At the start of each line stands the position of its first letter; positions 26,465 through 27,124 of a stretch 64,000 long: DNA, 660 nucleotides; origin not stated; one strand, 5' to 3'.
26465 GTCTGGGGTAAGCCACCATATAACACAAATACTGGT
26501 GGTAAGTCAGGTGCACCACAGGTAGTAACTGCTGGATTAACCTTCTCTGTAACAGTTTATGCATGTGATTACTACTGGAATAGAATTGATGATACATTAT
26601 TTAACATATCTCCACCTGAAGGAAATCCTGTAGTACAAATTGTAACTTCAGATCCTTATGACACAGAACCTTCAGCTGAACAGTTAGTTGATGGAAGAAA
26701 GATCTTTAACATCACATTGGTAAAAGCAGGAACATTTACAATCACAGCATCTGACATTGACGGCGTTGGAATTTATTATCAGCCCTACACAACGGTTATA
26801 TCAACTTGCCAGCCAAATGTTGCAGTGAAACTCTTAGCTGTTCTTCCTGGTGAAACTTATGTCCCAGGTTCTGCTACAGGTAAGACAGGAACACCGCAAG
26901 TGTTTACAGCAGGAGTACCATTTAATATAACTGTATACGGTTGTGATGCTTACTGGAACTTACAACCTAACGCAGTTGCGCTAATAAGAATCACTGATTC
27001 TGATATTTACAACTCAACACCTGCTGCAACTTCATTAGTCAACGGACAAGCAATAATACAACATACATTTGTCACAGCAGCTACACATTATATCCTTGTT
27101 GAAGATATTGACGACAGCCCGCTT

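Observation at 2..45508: Giant (>15,168-aa) multi-zone surface protein gene occupying 71% of the window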

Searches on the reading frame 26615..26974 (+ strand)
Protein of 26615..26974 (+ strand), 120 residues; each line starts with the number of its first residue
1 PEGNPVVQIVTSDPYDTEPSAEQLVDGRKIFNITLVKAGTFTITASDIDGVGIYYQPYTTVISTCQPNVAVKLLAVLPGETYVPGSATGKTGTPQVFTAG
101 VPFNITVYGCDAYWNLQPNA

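Call 42: search_solved_structures(query=A2, max_evalue=1)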
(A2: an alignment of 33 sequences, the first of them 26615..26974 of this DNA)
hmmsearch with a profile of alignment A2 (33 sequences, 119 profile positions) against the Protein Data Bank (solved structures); distinct sequences matched with E-value up to 1: 10.
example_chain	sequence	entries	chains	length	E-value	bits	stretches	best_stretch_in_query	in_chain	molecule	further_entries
9qs0_A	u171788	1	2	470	0.02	18.2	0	90-117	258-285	FUS1p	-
3qzl_A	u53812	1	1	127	0.11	15.8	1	12-81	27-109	Iron-regulated surface determinant protein A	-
2ite_A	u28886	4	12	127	0.11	15.8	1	12-81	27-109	Iron-regulated surface determinant protein A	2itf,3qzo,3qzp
3qzm_A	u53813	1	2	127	0.12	15.8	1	12-81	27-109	Iron-regulated surface determinant protein A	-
3qzn_A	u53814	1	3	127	0.15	15.4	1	12-79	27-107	Iron-regulated surface determinant protein A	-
6c83_C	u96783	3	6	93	0.16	15.3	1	88-113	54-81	Mb2 Monobody | Monobody | Mb2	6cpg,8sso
8pr7_B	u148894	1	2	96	0.17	15.2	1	87-113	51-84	Monobody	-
4ov6_F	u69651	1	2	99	0.54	13.6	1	61-110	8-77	Adnectin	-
3owq_A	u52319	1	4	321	0.62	13.4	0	30-101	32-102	Lin1025 protein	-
2ann_A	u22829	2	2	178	0.67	13.3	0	5-91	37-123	RNA-binding protein Nova-1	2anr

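Call 45: find_homologous_proteins(query=A2, max_evalue=0.00001)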
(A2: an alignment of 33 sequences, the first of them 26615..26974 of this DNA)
Query A2 (33 sequences) (120 aa, profile of the alignment): 7 proteins with E <= 0.00001 among 1842 candidates.
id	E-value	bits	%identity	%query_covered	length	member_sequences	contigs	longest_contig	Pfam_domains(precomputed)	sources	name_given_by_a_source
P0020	3.9e-50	187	42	95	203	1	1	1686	-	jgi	jgi:hypothetical protein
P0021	5.1e-23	99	64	33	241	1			-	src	-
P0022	9.0e-19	86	59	38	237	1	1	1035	-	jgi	jgi:hypothetical protein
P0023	1.1e-18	85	56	40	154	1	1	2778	-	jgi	-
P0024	2.2e-13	68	73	13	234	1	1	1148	PF02369.23,PF00630.26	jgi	jgi:hypothetical protein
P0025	1.0e-11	63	63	33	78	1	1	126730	-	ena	-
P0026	4.0e-6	45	57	19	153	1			-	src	-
